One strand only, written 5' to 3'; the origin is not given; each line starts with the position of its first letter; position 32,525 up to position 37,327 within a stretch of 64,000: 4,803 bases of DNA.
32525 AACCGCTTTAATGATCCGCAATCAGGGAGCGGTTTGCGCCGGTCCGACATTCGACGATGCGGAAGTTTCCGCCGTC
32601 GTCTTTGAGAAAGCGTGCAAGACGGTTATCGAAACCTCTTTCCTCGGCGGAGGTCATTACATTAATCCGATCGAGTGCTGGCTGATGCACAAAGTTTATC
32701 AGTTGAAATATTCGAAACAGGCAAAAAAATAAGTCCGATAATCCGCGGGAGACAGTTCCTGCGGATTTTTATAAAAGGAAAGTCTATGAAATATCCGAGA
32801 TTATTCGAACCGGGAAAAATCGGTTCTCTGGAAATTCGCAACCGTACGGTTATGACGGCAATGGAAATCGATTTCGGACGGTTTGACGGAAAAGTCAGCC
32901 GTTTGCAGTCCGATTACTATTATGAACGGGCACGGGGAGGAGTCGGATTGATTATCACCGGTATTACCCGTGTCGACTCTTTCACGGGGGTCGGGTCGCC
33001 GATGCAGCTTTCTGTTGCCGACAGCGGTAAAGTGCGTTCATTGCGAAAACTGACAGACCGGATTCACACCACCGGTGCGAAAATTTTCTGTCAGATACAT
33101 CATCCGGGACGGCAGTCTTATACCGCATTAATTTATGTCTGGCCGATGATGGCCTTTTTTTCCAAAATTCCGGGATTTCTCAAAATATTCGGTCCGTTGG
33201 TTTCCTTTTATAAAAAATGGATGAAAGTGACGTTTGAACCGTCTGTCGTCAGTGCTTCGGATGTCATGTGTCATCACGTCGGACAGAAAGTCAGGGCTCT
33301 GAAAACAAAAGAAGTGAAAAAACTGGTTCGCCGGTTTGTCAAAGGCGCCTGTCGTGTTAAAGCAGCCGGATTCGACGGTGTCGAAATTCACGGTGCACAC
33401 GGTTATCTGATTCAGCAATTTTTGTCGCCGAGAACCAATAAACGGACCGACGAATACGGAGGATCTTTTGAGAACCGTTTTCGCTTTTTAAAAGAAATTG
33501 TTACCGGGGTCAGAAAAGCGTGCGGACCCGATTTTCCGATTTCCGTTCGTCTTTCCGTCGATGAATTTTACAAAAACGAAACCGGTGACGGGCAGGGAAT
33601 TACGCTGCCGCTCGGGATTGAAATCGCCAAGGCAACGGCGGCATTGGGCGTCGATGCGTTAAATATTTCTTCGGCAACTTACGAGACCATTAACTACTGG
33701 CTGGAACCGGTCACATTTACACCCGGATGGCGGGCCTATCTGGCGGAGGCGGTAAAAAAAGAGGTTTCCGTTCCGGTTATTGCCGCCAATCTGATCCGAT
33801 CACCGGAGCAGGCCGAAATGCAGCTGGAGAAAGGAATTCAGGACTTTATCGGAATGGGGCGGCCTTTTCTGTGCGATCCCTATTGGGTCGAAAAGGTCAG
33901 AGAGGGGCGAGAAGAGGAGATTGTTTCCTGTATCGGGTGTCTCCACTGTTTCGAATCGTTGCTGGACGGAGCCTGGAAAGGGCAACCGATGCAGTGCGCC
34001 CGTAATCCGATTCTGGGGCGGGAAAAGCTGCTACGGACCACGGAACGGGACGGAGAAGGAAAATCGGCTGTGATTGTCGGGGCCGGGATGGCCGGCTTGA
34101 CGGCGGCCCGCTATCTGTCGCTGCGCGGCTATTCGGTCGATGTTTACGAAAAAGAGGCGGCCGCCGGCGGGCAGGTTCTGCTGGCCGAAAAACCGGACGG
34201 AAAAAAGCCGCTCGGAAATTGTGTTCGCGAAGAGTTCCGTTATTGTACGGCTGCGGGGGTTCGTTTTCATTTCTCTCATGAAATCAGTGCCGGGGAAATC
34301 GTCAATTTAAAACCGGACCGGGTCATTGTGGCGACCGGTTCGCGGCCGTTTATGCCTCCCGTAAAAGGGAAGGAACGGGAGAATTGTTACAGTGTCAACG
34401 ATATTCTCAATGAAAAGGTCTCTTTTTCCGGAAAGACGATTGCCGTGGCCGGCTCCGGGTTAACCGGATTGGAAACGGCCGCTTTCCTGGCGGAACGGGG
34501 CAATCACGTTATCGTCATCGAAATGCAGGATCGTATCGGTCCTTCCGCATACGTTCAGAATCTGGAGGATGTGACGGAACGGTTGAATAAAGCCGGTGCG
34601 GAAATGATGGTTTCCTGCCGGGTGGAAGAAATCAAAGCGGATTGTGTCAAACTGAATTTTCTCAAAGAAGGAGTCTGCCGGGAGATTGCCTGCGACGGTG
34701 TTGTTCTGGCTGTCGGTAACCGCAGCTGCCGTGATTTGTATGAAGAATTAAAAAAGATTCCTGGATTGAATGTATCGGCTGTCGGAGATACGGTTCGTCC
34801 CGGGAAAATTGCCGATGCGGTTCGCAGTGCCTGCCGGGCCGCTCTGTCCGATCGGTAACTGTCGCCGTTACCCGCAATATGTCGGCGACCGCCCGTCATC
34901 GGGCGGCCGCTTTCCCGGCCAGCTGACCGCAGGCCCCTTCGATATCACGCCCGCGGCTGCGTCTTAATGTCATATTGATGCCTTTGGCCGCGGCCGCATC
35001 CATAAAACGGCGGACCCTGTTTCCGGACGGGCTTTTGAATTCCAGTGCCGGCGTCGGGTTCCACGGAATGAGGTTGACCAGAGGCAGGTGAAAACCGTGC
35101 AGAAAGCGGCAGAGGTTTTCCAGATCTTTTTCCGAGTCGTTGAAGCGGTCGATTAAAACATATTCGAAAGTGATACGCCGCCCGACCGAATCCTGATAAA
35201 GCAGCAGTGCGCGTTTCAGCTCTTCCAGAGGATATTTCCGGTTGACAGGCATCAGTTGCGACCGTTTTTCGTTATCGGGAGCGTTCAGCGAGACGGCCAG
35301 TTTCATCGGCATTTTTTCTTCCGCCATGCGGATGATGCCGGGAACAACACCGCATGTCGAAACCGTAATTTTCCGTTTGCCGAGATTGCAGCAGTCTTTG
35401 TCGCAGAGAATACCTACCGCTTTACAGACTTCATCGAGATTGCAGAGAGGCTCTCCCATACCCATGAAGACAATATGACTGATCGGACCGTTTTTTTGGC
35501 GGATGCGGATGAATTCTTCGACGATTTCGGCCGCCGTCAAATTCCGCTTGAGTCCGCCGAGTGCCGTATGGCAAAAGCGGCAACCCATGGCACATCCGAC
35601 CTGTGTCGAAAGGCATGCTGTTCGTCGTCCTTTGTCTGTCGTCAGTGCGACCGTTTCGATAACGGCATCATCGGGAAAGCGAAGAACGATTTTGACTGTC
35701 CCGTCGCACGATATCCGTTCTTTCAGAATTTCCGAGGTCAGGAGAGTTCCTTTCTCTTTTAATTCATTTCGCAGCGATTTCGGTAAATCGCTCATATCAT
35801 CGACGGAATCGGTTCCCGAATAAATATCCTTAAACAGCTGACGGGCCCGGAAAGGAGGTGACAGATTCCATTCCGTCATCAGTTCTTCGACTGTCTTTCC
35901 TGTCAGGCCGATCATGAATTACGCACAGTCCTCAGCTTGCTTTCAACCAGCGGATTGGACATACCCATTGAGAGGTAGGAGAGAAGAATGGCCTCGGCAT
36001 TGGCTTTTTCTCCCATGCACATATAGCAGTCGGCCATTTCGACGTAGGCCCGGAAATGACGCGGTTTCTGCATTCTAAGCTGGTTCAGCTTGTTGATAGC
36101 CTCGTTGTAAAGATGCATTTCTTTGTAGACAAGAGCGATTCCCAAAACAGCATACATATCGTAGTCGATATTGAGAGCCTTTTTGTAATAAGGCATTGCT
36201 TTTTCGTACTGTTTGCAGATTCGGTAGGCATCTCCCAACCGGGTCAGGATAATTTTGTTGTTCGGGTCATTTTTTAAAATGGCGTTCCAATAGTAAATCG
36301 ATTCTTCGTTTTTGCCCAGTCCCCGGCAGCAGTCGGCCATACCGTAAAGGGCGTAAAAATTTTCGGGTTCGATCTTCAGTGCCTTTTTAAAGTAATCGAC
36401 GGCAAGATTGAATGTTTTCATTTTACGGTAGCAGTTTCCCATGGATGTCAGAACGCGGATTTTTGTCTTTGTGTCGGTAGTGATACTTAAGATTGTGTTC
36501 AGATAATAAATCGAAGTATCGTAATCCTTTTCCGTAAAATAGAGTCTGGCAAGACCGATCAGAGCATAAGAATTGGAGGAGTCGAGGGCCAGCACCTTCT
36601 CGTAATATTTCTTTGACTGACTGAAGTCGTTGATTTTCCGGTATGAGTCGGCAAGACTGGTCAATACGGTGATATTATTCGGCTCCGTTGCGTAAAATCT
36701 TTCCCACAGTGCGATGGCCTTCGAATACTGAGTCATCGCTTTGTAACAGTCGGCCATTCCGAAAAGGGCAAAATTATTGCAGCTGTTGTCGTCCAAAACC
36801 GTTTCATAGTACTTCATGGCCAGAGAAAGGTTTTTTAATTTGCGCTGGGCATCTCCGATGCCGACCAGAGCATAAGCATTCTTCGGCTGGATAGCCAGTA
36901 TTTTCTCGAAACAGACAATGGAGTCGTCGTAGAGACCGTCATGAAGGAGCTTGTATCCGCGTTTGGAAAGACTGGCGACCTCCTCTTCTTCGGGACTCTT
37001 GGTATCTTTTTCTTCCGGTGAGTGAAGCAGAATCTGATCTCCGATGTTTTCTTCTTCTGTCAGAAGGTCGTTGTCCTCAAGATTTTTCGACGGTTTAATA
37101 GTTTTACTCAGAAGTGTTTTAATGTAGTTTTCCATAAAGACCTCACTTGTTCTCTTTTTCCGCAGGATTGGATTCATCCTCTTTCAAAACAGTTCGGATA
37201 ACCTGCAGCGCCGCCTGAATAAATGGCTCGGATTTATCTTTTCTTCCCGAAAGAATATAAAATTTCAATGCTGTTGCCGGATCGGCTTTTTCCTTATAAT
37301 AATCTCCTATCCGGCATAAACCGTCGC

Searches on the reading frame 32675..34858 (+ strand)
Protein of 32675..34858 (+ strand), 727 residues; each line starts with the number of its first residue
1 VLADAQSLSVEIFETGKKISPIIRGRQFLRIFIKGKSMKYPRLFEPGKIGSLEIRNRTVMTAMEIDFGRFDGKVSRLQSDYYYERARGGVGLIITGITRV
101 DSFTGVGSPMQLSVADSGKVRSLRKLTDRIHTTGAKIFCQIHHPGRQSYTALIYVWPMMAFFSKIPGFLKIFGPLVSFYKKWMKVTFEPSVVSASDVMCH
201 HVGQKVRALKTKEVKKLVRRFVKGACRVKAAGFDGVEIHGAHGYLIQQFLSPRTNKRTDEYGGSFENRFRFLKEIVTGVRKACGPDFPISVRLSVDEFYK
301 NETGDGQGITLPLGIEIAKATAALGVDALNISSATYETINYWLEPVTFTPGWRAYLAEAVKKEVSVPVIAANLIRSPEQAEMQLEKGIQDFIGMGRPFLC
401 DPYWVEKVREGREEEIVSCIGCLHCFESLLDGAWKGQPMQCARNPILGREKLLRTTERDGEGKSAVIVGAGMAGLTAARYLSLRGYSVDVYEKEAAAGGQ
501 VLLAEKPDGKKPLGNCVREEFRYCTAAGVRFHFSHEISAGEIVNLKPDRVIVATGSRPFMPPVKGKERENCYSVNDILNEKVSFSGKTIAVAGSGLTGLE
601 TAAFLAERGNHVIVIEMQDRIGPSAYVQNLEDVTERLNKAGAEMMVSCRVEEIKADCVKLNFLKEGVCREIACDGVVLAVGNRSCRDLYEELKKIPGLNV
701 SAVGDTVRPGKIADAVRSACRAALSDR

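Call 77: search_protein_families(library=pfam, proteins=[window:32675-34858:+], max_evalue=0.00001)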
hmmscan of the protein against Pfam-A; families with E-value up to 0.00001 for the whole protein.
window:32675-34858:+ (727 aa): 12 families
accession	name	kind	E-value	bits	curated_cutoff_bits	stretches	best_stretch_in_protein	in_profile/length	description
PF00724.26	Oxidored_FMN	-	1.5e-76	258.4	27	1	43-414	2-341/342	NADH:flavin oxidoreductase / NADH oxidase family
PF07992.20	Pyr_redox_2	-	4.4e-31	108.8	26.1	1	464-691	2-246/291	Pyridine nucleotide-disulphide oxidoreductase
PF13450.12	NAD_binding_8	-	4e-19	69.1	21.9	2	467-502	1-36/68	NAD(P)-binding Rossmann-like domain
PF01266.30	DAO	-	2e-14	54.3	27.9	1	465-499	2-37/353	FAD dependent oxidoreductase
PF00070.33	Pyr_redox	-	8.7e-12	45.8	22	1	589-656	2-69/82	Pyridine nucleotide-disulphide oxidoreductase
PF03486.20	HI0933_like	-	2e-08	34.4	50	0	464-504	2-42/244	HI0933-like protein Rossmann domain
PF13738.12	Pyr_redox_3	-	3.6e-08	33.4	30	0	546-683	124-268/305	Pyridine nucleotide-disulphide oxidoreductase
PF00890.30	FAD_binding_2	-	1.6e-07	31.3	20.4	0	465-502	2-39/414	FAD binding domain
PF01946.23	Thi4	-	2.5e-07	30.6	26.2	0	465-501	20-57/235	Thi4 family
PF21799.2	MurD-like_N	-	2.7e-07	31.2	27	0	463-498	1-36/88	Mur ligase MurD-like, N-terminal domain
PF01494.25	FAD_binding_3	-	3.7e-07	30.1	22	0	589-619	4-34/349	FAD binding domain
PF01593.30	Amino_oxidase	-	1.5e-06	28.2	19.8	0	472-501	1-30/443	Flavin containing amine oxidoreductase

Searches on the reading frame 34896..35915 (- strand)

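Call 77: search_protein_families(library=pfam, proteins=[window:34896-35915:-], max_evalue=0.00001)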
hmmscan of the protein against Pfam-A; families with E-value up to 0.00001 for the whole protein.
window:34896-35915:- (339 aa): 2 families
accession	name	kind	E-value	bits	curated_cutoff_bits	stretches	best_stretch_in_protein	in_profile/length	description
PF04055.27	Radical_SAM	-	1.8e-20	74.2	29.5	1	103-266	2-163/166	Radical SAM superfamily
PF21016.3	RlmN_N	-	3.5e-07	30.3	24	1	3-55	5-57/60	Ribosomal RNA large subunit methyltransferase N-terminal domain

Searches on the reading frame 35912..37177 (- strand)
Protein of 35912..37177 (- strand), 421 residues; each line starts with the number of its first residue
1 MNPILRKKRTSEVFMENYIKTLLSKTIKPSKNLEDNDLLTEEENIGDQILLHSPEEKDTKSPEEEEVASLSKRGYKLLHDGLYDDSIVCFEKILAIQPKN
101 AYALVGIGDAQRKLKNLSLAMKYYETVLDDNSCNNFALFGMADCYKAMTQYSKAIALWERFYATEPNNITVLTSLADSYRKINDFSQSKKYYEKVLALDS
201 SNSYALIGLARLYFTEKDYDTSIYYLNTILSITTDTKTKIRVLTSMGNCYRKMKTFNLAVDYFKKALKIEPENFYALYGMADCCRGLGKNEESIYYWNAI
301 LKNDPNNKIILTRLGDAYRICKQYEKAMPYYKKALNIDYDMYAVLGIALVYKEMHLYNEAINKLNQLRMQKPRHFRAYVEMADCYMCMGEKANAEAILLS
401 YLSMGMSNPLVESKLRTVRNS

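Call 77: search_protein_families(library=pfam, proteins=[window:35912-37177:-], max_evalue=0.00001)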
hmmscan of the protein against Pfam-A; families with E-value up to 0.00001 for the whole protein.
window:35912-37177:- (421 aa): 19 families
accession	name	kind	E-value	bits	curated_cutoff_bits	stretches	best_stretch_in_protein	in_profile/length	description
PF07719.23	TPR_2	-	2.3e-40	133.8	27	0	311-338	4-31/34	Tetratricopeptide repeat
PF00515.34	TPR_1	-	4.9e-39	131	27.8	2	241-273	2-34/34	Tetratricopeptide repeat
PF13424.12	TPR_12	-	2e-30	105.2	30.1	2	138-199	13-75/77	Tetratricopeptide repeat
PF14559.12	TPR_19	-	4.2e-30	104.3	25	0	254-306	5-57/68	Tetratricopeptide repeat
PF13181.12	TPR_8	-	1.1e-28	97.3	25.7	0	311-339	4-32/34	Tetratricopeptide repeat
PF13432.12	TPR_16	-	4.2e-24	85.1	32.7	1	175-230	3-58/65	Tetratricopeptide repeat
PF13431.12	TPR_17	-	2.1e-21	74.8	24.4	0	262-294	1-33/34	Tetratricopeptide repeat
PF13428.12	TPR_14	-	8e-21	72.9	23.5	0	173-212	5-44/44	Tetratricopeptide repeat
PF13174.12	TPR_6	-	8.8e-20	70.4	26.3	0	137-167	2-32/33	Tetratricopeptide repeat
PF13176.12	TPR_7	-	4.6e-19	67.3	27.9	0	311-340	2-31/36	Tetratricopeptide repeat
PF12895.13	ANAPC3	-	1.1e-15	58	27.2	0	218-295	4-77/82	Anaphase-promoting complex, cyclosome, subunit 3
PF13414.12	TPR_11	-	1.7e-15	56.8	26.8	0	315-338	1-24/42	TPR repeat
PF25062.1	ARM_TT21_N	-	2.1e-14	54.3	40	0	276-389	102-216/222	Tetratricopeptide repeat protein 21 N-terminal ARM repeat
PF25064.1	ARM_TT21_5th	-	3e-13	50.6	27.8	0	280-385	7-116/117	TT21 fifth ARM repeats domain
PF24575.1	TPR_Slam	-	3.3e-12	47.2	35.2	0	111-177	25-89/104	Surface lipoprotein assembly modifier, N-terminal TPR repeats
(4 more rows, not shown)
